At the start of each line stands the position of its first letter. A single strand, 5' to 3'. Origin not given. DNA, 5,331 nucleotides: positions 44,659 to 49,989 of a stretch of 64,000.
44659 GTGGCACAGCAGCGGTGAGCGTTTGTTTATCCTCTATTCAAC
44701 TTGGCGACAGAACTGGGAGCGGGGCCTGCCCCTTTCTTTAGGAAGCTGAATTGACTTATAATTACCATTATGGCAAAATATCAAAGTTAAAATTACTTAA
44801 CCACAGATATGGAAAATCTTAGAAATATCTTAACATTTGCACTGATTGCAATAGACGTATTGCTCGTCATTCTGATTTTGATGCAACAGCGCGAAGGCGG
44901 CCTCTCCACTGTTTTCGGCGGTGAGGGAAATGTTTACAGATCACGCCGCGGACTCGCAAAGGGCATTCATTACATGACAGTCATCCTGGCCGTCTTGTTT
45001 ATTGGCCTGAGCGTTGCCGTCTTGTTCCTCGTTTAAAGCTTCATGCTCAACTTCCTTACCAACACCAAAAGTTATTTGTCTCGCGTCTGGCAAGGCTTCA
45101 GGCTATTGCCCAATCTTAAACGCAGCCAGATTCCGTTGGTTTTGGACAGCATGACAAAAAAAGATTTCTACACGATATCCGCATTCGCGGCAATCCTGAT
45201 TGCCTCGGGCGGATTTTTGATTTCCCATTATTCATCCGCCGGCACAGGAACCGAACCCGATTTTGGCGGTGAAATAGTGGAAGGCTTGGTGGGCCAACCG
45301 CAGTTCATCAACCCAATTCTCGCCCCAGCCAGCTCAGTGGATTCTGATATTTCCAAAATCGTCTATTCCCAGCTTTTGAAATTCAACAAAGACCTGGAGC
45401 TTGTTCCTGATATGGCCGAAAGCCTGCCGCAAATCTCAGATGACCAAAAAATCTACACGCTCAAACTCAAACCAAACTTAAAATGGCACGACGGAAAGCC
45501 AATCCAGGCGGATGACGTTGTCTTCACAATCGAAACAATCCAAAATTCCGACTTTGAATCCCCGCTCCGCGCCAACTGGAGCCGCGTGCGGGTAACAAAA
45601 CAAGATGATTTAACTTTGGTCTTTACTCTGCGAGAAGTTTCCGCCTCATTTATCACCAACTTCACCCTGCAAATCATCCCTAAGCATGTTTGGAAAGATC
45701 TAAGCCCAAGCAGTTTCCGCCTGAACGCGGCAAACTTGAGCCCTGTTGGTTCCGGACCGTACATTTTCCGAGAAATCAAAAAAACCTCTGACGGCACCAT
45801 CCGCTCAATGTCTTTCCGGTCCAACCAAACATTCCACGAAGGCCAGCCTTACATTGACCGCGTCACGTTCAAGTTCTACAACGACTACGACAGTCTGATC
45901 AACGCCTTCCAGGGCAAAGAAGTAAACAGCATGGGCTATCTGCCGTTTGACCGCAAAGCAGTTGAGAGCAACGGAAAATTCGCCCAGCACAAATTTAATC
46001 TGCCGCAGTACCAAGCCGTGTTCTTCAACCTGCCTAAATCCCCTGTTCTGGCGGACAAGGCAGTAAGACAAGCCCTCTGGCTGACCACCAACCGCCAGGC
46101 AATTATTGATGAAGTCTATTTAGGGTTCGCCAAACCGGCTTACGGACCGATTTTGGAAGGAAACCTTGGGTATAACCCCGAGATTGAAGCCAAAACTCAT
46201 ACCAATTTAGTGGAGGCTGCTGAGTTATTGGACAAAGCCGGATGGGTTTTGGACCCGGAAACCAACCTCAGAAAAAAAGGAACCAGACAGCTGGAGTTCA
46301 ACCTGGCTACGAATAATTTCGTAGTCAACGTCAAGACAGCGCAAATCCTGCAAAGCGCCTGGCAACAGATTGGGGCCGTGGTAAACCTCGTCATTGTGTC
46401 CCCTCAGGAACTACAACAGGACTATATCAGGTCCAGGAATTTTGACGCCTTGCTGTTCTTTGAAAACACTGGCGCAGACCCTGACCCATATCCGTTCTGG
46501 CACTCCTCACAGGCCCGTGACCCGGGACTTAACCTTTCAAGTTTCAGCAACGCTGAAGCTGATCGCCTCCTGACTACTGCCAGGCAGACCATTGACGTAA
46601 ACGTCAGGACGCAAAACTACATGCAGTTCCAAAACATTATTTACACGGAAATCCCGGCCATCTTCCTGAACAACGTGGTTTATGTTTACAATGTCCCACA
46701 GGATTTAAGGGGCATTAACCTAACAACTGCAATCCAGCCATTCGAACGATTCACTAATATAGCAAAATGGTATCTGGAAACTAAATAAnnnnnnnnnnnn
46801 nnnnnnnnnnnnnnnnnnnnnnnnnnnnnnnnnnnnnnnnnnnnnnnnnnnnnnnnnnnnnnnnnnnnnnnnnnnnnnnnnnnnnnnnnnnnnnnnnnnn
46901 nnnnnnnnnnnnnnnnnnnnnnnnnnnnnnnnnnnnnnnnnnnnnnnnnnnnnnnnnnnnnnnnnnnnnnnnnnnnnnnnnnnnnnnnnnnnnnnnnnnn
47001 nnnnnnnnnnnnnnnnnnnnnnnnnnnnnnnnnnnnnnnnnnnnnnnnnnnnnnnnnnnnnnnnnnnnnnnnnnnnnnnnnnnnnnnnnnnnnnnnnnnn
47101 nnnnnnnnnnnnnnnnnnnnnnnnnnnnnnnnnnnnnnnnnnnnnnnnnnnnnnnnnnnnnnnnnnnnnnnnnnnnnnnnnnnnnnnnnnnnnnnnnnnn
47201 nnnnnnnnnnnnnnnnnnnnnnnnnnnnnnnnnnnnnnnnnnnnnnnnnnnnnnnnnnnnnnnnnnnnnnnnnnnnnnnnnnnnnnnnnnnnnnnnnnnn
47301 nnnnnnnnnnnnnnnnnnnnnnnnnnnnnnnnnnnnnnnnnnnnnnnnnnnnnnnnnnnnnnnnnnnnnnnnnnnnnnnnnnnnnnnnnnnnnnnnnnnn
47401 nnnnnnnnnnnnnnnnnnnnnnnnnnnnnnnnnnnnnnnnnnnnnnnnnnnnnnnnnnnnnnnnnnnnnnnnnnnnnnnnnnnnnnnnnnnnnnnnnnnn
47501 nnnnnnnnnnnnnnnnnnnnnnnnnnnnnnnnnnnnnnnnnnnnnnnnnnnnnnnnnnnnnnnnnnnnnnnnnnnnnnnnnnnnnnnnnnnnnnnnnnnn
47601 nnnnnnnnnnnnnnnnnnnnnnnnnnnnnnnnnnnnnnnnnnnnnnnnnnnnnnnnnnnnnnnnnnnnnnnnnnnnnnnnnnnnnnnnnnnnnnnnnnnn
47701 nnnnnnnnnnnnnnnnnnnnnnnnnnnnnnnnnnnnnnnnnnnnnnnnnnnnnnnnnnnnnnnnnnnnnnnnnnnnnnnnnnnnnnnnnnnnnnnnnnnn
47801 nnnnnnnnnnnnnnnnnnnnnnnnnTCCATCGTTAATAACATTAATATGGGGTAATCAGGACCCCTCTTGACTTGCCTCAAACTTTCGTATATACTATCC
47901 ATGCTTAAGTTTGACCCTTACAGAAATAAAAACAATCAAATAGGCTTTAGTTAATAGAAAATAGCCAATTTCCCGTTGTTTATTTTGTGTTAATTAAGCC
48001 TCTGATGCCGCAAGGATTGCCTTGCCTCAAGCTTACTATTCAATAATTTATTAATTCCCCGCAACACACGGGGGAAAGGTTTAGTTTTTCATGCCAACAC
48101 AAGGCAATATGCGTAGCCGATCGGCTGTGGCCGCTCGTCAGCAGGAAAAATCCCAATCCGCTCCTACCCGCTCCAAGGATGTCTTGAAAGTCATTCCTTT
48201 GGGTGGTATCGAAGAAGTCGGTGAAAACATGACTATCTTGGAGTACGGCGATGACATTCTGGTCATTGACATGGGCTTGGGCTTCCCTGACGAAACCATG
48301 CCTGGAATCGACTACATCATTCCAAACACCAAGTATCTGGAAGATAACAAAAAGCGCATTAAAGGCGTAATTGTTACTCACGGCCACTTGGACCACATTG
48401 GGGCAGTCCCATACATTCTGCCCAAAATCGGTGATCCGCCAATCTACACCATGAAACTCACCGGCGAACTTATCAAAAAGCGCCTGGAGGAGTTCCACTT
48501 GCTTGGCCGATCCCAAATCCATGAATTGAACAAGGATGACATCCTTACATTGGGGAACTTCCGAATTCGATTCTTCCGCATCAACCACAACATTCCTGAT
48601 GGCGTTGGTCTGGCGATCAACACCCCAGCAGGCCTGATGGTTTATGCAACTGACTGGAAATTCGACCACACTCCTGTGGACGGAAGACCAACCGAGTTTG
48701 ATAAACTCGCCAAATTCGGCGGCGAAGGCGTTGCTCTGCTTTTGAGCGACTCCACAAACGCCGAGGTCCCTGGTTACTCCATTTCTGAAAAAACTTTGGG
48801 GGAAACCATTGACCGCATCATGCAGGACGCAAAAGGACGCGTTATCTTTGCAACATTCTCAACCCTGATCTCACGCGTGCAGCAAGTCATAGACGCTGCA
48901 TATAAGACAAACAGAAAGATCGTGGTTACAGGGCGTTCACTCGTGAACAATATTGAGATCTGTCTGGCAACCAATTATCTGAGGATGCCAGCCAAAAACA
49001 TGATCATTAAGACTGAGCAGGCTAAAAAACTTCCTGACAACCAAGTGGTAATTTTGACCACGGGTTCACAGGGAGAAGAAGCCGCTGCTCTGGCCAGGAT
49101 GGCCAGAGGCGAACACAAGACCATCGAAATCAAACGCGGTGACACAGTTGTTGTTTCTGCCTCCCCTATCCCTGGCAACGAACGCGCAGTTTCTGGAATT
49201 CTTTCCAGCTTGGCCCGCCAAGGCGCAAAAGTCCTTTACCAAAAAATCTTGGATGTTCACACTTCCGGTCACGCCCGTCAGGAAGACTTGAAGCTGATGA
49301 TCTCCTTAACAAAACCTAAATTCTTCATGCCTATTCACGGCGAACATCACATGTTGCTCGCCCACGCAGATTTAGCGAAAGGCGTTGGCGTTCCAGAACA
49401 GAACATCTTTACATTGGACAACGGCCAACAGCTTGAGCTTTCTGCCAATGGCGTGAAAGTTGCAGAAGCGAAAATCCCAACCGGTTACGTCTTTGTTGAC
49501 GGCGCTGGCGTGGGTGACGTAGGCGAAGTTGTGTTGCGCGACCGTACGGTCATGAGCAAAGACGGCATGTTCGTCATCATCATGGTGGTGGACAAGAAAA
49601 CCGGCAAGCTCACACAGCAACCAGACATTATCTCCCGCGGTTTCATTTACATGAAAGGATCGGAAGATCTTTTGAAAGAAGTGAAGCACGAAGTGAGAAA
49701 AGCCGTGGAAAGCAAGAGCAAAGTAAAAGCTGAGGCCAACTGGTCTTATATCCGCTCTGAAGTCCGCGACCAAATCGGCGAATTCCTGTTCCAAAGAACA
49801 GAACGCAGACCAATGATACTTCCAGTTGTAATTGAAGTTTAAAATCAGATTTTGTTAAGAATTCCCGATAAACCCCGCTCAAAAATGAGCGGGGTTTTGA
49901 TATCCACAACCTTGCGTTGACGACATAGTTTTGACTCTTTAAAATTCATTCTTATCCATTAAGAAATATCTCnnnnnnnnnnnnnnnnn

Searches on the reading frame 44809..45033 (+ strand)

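Call 57: search_protein_families(library=pfam, max_evalue=1e-8, proteins=[window:44809-45033:+])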
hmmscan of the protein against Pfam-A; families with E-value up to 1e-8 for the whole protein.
window:44809-45033:+ (75 aa): 1 family
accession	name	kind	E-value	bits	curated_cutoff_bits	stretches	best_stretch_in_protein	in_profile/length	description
PF03840.19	SecG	-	3e-11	43.7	29.2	1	7-72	1-68/70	Preprotein translocase SecG subunit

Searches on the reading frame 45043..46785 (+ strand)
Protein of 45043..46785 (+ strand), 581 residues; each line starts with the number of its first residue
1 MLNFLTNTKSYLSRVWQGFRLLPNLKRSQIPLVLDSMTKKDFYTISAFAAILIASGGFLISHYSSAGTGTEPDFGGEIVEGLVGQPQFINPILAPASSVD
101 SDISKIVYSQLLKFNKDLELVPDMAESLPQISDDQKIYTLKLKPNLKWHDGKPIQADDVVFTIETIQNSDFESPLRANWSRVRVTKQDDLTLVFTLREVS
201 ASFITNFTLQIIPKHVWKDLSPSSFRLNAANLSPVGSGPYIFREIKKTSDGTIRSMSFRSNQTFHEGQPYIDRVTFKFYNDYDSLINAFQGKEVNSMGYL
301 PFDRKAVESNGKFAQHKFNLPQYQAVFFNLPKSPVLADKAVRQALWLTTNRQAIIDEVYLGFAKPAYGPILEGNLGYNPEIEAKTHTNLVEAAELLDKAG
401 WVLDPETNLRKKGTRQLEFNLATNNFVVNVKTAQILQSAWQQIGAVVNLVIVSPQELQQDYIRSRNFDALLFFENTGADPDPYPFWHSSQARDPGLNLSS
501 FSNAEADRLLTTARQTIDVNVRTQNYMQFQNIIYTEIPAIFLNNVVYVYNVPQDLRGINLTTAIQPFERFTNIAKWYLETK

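Call 57: search_protein_families(library=pfam, max_evalue=1e-8, proteins=[window:45043-46785:+])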
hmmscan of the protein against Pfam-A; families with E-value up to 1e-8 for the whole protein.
window:45043-46785:+ (581 aa): 1 family
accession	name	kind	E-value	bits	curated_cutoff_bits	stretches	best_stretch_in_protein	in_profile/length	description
PF00496.27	SBP_bac_5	-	1.6e-71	241.8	32.4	1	119-488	1-359/368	Bacterial extracellular solute-binding proteins, family 5 Middle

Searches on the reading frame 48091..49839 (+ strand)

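Call 57: search_protein_families(library=pfam, max_evalue=1e-8, proteins=[window:48091-49839:+])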
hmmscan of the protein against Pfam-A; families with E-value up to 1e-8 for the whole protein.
window:48091-49839:+ (583 aa): 5 families
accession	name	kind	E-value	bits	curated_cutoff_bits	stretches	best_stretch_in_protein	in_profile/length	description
PF22505.1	RNase_J_b_CASP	-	2.2e-45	153.9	27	1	248-373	1-125/126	Ribonuclease J, beta-CASP domain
PF17770.6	RNase_J_C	-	2.4e-31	109.2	23.8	1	481-583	1-102/102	Ribonuclease J C-terminal domain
PF00753.33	Lactamase_B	-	1.9e-11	44.7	22.7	1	44-135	5-89/196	Metallo-beta-lactamase superfamily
PF12706.13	Lactamase_B_2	-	5.4e-11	42.9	27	1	84-190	25-144/200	Beta-lactamase superfamily domain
PF07521.17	RMMBL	-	2e-09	37.8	21.6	1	384-433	7-57/63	Zn-dependent metallo-hydrolase RNA specificity domain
